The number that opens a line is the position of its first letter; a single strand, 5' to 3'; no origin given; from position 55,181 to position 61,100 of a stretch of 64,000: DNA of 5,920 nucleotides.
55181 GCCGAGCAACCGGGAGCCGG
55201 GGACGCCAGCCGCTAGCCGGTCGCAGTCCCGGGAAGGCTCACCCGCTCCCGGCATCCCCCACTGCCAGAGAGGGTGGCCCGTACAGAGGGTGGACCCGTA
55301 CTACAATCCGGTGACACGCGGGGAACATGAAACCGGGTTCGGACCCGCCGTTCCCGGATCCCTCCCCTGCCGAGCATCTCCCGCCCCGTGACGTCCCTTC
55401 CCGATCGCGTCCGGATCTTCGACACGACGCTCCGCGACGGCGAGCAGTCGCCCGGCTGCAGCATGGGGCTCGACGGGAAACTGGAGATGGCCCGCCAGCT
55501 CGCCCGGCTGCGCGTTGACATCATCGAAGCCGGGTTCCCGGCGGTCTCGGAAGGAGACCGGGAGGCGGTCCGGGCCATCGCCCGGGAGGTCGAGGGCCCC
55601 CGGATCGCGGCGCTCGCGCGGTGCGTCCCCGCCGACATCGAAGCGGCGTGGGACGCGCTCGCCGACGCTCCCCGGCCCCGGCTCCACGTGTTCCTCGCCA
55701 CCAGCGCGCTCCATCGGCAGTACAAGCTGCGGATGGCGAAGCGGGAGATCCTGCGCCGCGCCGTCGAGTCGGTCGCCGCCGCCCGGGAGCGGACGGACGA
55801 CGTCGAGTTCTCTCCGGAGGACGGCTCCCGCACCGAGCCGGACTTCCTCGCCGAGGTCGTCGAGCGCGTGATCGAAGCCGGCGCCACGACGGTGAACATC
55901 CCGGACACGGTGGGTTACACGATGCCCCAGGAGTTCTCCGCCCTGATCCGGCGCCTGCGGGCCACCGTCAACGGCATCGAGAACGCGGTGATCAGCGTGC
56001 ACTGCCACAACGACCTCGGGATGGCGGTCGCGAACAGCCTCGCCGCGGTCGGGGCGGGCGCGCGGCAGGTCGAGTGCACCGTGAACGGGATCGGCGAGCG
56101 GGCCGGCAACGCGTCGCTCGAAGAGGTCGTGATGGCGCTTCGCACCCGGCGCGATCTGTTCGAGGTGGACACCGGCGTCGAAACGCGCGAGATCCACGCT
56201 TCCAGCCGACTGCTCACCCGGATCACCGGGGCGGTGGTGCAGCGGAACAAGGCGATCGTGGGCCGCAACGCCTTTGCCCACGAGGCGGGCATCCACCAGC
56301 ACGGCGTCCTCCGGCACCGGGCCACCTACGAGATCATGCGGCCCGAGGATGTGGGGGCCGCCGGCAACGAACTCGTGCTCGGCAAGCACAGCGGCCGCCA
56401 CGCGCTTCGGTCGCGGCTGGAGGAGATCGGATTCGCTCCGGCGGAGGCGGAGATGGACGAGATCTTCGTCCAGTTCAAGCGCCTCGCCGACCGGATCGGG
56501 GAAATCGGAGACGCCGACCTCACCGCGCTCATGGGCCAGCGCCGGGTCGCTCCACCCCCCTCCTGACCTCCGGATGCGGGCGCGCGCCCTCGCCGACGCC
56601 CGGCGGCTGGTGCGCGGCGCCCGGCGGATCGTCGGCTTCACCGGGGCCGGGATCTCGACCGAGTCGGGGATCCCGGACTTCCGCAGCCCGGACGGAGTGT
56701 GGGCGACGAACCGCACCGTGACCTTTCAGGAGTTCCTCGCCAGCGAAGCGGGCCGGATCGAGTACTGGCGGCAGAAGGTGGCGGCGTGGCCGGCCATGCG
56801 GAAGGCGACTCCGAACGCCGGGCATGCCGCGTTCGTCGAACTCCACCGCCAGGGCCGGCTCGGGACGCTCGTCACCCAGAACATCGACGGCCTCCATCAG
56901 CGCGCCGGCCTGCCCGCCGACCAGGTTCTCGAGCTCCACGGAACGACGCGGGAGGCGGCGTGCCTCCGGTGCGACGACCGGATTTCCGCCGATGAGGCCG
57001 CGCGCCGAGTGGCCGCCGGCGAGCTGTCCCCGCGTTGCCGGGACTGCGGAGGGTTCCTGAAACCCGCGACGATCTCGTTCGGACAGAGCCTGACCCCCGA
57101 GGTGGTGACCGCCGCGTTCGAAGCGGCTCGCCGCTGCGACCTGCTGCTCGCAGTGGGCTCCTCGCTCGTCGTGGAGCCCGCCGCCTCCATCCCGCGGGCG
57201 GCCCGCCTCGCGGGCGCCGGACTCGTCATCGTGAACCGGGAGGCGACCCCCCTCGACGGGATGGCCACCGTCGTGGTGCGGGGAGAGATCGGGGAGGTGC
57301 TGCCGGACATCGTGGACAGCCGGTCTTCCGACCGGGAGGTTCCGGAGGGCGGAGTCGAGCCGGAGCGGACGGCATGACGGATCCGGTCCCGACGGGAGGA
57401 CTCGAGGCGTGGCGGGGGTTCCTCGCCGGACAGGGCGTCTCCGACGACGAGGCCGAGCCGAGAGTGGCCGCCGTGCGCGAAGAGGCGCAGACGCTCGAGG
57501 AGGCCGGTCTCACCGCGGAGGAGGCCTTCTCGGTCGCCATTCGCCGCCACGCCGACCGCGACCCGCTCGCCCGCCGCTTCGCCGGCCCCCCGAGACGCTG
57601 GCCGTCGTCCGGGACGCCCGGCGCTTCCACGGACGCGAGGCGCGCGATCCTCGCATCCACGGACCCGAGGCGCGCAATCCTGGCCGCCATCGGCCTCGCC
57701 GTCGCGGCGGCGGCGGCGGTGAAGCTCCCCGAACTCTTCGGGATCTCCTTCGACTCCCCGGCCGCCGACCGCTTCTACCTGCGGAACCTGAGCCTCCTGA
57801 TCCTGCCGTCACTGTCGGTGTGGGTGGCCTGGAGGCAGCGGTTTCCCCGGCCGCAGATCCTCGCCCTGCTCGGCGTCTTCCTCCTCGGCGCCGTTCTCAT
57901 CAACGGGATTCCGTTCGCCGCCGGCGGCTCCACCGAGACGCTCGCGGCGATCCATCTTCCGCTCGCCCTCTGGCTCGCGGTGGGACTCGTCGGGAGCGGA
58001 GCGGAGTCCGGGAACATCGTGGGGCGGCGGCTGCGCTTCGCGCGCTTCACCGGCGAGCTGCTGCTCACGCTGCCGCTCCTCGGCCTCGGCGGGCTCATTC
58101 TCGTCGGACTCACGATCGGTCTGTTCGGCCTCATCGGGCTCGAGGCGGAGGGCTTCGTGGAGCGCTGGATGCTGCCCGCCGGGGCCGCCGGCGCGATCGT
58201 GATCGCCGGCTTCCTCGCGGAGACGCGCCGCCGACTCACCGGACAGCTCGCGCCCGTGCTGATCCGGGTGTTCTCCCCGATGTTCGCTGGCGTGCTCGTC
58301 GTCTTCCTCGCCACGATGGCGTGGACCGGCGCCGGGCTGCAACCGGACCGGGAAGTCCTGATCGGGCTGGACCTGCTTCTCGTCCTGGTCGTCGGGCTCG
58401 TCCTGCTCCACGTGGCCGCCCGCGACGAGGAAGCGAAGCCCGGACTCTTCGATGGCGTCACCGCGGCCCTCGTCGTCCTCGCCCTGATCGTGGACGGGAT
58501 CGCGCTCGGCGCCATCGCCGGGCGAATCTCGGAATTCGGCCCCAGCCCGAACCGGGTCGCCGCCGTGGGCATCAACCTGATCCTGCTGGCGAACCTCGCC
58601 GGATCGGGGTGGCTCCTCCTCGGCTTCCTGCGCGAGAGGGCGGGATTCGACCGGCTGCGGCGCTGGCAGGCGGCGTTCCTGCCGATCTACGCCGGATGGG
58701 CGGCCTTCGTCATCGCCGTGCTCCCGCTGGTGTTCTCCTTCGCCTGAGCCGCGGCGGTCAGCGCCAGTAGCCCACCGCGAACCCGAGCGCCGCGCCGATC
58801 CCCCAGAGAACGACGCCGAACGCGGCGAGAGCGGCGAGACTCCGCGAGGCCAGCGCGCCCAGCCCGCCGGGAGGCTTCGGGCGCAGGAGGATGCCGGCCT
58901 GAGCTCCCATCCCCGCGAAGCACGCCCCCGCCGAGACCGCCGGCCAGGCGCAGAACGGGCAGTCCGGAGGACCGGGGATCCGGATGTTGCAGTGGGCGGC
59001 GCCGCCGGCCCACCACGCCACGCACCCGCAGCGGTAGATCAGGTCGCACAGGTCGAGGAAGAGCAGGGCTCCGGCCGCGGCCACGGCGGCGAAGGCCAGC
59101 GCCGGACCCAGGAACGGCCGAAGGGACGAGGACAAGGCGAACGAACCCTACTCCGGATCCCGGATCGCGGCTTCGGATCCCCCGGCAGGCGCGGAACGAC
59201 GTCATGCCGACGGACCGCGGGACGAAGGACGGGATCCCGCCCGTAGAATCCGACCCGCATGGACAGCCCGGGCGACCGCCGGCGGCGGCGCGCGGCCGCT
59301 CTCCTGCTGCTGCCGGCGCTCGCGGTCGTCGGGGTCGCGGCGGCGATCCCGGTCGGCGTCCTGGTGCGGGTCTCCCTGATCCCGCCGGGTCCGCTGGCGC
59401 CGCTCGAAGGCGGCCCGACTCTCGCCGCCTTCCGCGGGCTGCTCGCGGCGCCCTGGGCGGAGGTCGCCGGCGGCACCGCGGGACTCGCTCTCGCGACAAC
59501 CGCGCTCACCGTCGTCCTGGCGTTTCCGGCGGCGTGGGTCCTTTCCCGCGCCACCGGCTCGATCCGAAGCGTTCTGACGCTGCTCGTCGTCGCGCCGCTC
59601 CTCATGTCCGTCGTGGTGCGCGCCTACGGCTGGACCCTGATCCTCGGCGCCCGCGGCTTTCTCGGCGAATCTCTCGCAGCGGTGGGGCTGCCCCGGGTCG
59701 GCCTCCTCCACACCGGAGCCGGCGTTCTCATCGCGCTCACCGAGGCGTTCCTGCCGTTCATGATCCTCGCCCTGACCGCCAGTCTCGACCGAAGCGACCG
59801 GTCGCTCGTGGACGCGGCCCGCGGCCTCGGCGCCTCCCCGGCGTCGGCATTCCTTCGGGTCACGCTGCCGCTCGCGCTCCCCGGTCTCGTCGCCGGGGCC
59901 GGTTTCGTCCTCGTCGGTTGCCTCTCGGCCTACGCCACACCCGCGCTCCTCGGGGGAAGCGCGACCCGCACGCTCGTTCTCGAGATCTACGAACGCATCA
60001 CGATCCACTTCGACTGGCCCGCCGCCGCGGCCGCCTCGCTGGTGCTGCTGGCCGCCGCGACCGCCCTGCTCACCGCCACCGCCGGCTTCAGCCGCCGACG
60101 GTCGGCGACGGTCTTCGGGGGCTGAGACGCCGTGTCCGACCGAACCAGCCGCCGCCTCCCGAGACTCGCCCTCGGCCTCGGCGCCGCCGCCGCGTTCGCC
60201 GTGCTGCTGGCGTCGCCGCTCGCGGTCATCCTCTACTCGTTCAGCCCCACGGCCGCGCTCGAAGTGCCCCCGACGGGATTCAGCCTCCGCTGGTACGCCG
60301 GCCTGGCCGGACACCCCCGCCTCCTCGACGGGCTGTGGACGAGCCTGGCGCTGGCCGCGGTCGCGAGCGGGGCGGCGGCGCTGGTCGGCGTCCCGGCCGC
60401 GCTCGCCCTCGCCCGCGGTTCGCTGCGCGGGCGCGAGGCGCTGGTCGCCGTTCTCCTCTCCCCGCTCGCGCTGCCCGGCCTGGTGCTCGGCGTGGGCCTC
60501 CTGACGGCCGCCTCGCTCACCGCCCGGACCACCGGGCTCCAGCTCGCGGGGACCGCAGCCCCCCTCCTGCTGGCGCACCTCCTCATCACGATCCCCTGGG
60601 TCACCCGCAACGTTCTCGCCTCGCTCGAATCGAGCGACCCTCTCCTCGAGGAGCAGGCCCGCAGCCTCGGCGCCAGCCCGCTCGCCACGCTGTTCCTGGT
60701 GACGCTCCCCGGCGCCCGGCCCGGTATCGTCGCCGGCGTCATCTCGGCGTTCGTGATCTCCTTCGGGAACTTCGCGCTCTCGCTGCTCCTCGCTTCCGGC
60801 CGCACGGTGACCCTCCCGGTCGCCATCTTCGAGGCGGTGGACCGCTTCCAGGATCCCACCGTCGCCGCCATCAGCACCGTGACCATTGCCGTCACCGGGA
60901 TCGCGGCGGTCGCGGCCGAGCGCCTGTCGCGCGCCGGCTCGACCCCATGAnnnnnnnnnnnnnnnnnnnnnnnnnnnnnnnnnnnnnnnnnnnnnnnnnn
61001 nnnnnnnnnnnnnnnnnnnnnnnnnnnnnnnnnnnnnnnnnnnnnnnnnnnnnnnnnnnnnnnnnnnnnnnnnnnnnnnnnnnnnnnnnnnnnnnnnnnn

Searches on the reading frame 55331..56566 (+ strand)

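Call 62: search_protein_families(library=pfam, proteins=[window:55331-56566:+], max_evalue=0.001)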
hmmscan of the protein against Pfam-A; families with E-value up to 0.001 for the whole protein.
window:55331-56566:+ (411 aa): 2 families
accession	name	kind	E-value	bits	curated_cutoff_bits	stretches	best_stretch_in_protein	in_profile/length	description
PF00682.25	HMGL-like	-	5.2e-98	328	29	1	26-294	1-259/260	HMGL-like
PF22617.1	HCS_D2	-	1.6e-29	102.5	27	1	309-388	1-80/82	Homocitrate synthase post-HMGL domain-like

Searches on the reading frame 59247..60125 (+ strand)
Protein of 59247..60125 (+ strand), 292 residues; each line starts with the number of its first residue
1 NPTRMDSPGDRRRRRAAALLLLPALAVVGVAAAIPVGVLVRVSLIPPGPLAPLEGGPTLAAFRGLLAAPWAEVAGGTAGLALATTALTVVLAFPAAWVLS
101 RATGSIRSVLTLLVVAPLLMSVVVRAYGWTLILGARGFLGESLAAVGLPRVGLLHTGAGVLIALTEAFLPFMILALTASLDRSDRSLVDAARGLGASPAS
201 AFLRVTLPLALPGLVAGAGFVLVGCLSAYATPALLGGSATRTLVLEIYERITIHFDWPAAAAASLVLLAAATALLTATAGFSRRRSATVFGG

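Call 62: search_protein_families(library=pfam, proteins=[window:59247-60125:+], max_evalue=0.001)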
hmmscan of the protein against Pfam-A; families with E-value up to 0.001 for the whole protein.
window:59247-60125:+ (292 aa): 1 family
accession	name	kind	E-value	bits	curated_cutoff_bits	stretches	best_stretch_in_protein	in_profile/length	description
PF00528.27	BPD_transp_1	-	1.1e-09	38.8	26.4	1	92-284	29-181/184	Binding-protein-dependent transport system inner membrane component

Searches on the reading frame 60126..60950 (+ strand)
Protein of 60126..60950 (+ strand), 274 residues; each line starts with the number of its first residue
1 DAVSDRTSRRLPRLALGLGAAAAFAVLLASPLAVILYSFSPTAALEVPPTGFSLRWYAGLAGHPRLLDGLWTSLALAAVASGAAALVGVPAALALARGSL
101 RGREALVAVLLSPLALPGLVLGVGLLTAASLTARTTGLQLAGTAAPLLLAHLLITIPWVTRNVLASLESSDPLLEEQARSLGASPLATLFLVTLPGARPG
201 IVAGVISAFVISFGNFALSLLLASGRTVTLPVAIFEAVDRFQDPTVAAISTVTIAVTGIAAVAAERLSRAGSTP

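Call 62: search_protein_families(library=pfam, proteins=[window:60126-60950:+], max_evalue=0.001)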
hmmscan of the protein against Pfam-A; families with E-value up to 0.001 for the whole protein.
window:60126-60950:+ (274 aa): 1 family
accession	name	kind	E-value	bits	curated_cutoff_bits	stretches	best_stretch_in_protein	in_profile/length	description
PF00528.27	BPD_transp_1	-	1.2e-12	48.4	26.4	1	88-262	1-173/184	Binding-protein-dependent transport system inner membrane component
